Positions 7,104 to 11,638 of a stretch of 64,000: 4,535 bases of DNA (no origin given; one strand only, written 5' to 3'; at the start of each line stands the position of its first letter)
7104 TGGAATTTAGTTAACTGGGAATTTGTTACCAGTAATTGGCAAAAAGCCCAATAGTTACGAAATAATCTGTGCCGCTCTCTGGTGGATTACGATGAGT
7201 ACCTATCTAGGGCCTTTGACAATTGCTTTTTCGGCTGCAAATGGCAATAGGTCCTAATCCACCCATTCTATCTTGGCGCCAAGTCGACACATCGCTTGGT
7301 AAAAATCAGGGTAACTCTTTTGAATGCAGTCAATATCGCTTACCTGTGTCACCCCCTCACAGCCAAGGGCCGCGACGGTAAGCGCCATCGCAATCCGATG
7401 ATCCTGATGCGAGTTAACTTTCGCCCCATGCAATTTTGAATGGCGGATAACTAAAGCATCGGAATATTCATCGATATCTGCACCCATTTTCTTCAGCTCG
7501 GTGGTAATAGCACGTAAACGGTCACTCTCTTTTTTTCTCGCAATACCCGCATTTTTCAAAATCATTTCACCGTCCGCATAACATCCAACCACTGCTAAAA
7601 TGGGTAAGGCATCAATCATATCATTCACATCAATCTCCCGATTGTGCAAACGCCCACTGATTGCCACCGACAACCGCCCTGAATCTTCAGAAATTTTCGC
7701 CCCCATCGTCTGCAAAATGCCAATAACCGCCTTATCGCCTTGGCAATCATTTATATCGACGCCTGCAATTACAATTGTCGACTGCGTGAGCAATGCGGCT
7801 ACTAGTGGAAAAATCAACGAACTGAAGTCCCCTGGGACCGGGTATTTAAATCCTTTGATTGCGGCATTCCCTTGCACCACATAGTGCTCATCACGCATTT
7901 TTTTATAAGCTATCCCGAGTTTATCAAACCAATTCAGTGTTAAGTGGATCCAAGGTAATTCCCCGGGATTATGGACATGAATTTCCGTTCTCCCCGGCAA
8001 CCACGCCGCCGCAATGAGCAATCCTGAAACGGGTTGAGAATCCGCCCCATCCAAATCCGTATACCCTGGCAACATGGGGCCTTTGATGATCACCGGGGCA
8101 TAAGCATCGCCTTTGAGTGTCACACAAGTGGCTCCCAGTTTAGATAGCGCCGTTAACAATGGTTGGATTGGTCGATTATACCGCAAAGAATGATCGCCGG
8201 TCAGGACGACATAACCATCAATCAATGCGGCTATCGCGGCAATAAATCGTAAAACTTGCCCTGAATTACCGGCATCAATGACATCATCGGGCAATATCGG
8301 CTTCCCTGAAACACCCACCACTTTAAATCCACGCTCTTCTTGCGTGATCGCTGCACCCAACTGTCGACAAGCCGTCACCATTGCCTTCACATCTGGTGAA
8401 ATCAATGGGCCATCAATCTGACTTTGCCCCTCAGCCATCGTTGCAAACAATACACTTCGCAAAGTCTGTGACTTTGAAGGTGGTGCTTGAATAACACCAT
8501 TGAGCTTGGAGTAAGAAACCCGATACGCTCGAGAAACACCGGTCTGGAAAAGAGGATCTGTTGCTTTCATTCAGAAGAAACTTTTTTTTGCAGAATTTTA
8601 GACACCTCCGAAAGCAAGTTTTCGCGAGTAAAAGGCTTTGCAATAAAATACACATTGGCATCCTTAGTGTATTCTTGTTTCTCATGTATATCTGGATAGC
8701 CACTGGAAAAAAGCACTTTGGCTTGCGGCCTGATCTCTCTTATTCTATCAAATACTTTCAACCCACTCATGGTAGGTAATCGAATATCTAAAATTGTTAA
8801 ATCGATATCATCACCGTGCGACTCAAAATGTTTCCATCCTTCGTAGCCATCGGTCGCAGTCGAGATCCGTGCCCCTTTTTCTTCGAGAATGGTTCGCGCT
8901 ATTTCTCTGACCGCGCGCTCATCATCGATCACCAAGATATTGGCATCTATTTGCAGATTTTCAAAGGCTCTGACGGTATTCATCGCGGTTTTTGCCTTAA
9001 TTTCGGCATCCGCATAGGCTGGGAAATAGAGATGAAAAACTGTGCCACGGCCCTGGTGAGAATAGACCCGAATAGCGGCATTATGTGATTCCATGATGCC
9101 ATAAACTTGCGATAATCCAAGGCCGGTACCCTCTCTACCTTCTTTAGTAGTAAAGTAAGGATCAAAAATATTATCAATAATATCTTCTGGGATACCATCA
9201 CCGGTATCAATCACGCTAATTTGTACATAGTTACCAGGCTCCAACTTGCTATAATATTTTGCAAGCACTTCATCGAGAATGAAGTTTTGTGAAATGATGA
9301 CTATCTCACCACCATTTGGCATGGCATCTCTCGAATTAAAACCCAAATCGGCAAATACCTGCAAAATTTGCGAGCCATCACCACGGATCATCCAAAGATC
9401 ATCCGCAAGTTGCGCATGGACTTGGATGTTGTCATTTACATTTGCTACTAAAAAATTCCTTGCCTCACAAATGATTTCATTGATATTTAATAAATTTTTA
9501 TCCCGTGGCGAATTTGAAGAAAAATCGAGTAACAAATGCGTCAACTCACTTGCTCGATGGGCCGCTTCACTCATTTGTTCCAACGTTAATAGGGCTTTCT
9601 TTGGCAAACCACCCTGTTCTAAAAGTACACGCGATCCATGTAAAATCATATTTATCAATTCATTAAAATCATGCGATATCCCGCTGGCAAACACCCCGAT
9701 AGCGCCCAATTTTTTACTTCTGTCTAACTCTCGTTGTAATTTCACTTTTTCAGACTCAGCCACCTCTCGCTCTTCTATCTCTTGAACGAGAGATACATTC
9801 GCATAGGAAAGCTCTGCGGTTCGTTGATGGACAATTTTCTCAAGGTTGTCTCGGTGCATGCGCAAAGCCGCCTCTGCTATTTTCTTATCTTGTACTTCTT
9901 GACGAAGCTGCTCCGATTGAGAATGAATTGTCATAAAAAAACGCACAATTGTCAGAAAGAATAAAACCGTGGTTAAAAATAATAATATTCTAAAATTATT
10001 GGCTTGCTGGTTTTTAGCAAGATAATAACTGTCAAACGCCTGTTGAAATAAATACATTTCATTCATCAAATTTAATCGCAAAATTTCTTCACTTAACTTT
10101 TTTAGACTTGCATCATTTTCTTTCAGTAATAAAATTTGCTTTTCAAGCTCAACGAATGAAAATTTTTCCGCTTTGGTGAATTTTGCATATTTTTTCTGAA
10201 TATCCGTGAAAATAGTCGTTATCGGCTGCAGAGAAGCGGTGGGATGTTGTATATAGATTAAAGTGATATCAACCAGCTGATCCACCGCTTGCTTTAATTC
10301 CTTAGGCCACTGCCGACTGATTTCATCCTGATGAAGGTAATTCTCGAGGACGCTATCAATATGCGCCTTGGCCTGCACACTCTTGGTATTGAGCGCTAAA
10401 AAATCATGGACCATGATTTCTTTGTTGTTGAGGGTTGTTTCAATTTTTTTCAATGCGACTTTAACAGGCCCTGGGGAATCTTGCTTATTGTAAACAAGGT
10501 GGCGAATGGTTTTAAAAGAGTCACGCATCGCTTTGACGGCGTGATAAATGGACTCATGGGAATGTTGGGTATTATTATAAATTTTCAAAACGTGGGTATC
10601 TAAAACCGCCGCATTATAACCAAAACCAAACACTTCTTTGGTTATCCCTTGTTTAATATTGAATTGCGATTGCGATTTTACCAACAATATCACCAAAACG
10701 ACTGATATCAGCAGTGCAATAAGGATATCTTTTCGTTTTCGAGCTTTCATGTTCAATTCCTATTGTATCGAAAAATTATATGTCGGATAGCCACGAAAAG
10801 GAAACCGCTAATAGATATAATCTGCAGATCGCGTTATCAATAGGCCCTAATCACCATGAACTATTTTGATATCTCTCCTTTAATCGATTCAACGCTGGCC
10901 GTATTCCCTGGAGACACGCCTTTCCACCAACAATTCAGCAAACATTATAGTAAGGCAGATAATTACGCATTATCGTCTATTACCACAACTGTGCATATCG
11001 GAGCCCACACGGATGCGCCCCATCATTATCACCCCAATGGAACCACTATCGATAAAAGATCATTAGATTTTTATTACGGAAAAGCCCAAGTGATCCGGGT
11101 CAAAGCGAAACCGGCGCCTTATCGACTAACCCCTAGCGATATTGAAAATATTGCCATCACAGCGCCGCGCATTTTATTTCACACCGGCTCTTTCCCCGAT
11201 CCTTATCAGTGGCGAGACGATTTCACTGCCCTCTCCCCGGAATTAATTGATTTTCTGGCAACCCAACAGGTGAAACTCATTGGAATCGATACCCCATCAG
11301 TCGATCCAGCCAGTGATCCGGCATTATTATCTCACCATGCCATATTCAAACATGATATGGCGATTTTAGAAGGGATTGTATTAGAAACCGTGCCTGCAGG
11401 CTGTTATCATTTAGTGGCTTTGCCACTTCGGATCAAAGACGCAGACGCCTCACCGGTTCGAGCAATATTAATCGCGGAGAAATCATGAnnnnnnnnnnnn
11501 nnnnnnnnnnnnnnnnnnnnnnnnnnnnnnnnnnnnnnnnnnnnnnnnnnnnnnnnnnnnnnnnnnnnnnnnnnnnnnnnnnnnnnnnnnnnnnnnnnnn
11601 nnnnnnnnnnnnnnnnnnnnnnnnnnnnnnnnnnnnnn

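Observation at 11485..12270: Atypical SDR as candidate missing reductase from the kynurenine pathway to 2-oxoadipate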

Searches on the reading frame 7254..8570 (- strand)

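Call 6: search_protein_families(library=pfam, proteins=[window:7254-8570:-])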
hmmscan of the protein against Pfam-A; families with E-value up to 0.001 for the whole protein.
window:7254-8570:- (438 aa): 1 family
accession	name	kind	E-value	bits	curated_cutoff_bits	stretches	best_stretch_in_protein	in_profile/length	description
PF00275.25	EPSP_synthase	-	3.8e-105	352.5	22.8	1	21-426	5-416/417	EPSP synthase (3-phosphoshikimate 1-carboxyvinyltransferase)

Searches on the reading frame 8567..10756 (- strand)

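Call 6: search_protein_families(library=pfam, proteins=[window:8567-10756:-])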
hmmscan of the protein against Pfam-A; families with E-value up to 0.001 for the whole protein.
window:8567-10756:- (729 aa): 3 families
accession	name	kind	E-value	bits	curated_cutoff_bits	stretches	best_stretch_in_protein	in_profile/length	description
PF00072.30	Response_reg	-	4.3e-23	82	30.2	1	607-718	1-110/111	Response regulator receiver domain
PF02518.31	HATPase_c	-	2.1e-19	70.4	26.4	1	459-580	1-109/111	Histidine kinase-, DNA gyrase B-, and HSP90-like ATPase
PF19443.4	DAHL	-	9.2e-11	42.3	38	1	50-256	21-221/221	DAHL domain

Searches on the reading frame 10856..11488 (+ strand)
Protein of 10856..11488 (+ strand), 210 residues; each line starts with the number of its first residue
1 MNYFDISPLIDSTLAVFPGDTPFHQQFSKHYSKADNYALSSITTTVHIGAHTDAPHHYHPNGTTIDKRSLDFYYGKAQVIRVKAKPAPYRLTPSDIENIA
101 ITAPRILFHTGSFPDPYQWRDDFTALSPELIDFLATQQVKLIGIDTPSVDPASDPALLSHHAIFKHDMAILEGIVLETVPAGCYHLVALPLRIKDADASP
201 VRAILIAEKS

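Call 4: search_protein_families(library=pfam, proteins=[window:10856-11488:+])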
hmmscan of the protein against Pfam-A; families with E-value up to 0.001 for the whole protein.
window:10856-11488:+ (210 aa): 1 family
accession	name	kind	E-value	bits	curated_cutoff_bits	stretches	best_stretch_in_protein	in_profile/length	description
PF04199.19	Cyclase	-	4.3e-20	72.8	23.1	1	10-151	7-142/142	Putative cyclase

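Call 5: search_protein_families(library=ncbifam, proteins=[window:10856-11488:+])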
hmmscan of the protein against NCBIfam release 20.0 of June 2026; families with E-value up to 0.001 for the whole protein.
window:10856-11488:+ (210 aa): 1 family
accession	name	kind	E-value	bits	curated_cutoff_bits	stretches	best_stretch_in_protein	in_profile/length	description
TIGR03035.1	trp_arylform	equivalog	1.8e-60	204.5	223.05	1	3-205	2-203/206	arylformamidase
